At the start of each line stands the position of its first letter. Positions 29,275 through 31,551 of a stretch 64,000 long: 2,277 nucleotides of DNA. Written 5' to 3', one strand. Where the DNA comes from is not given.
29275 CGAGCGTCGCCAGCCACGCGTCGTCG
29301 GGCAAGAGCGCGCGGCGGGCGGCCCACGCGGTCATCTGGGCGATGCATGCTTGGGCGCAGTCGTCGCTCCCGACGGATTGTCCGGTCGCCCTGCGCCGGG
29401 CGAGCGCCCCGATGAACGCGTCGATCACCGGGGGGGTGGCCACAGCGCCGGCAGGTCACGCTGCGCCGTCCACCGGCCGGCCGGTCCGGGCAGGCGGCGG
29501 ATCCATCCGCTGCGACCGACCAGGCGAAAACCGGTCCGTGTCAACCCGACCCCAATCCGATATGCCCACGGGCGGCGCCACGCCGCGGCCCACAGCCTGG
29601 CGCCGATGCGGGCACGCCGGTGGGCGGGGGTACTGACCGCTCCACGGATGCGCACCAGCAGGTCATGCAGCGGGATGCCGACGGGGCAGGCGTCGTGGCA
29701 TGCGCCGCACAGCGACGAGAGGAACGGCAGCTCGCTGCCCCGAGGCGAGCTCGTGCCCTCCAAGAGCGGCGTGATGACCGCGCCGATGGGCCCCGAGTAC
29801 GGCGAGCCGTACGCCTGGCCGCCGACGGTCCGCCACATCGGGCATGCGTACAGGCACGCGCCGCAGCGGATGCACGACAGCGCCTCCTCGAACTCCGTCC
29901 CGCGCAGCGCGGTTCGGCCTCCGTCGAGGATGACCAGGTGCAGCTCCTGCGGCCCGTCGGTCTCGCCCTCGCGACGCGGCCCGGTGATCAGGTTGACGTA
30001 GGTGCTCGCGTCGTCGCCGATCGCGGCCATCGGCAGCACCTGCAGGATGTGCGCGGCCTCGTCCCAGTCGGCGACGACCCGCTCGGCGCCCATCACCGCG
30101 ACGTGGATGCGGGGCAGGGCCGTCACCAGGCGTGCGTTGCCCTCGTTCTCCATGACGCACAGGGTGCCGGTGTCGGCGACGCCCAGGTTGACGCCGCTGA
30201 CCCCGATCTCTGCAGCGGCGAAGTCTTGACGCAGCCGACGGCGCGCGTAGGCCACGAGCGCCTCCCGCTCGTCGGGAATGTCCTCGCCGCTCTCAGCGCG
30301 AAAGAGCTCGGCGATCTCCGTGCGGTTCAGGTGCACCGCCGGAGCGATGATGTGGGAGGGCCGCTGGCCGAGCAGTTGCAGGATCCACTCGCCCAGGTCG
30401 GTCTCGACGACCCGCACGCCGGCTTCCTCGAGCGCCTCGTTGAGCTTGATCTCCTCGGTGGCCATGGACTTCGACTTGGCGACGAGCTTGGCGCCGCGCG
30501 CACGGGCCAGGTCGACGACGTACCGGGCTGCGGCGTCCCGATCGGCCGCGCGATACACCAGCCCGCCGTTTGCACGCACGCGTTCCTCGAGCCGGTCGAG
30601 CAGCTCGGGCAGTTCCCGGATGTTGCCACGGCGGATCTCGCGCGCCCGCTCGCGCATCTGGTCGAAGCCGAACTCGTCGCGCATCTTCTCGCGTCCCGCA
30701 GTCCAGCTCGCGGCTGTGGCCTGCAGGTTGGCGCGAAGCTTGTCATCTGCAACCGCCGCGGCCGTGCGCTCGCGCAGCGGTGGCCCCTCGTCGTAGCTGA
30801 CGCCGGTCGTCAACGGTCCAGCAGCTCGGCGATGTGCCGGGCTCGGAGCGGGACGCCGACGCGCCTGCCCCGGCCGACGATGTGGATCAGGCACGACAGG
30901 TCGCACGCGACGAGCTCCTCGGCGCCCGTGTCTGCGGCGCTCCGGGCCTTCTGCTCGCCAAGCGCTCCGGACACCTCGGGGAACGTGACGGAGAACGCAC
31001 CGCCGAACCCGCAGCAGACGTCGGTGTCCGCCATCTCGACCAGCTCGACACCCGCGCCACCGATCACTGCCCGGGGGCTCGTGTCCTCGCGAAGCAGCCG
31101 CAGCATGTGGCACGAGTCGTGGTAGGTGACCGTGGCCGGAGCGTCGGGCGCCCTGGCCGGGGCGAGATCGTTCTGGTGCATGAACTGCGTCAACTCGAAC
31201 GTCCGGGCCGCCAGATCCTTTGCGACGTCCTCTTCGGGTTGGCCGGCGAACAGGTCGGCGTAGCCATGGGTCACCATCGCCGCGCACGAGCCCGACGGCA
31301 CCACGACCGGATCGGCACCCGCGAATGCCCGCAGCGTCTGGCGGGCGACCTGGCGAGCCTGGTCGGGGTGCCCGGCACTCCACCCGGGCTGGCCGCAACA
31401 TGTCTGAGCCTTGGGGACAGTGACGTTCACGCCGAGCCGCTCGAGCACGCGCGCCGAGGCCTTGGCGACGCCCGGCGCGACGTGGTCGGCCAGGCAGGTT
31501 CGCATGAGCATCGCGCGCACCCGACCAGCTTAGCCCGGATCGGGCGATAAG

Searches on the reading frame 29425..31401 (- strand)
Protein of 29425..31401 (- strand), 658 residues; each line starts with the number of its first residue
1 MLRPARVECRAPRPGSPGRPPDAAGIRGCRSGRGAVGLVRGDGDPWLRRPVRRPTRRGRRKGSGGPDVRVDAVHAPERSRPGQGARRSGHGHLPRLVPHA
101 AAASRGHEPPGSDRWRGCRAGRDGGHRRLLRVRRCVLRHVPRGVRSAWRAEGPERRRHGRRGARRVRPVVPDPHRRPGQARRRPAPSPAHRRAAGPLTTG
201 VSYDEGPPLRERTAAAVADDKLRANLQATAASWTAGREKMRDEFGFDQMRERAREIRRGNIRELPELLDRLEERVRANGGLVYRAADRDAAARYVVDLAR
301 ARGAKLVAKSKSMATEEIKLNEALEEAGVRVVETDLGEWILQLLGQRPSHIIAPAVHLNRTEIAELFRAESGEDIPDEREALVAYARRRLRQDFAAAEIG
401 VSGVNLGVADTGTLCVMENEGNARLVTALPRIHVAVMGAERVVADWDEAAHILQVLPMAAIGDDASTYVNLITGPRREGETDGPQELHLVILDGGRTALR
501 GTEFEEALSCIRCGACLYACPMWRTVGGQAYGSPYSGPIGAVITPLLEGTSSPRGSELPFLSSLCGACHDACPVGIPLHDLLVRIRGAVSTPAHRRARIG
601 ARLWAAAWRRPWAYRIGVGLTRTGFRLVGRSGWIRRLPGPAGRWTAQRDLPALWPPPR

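Call 24: search_protein_families(library=pfam, proteins=[window:29425-31401:-], max_evalue=0.00001)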
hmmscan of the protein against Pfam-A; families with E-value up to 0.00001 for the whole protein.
window:29425-31401:- (658 aa): 4 families
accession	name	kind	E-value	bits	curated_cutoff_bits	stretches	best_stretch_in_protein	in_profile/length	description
PF02589.21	LUD_dom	-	1.4e-46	159.1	22.6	1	269-492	2-189/189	LUD domain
PF13183.11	Fer4_8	-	5.4e-12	46.5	27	1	507-576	2-68/68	4Fe-4S dicluster domain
PF13187.11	Fer4_9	-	2.9e-06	27.6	27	0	496-522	23-49/52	4Fe-4S dicluster domain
PF13237.11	Fer4_10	-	6.3e-06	26.5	25.5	0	508-525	7-22/53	4Fe-4S dicluster domain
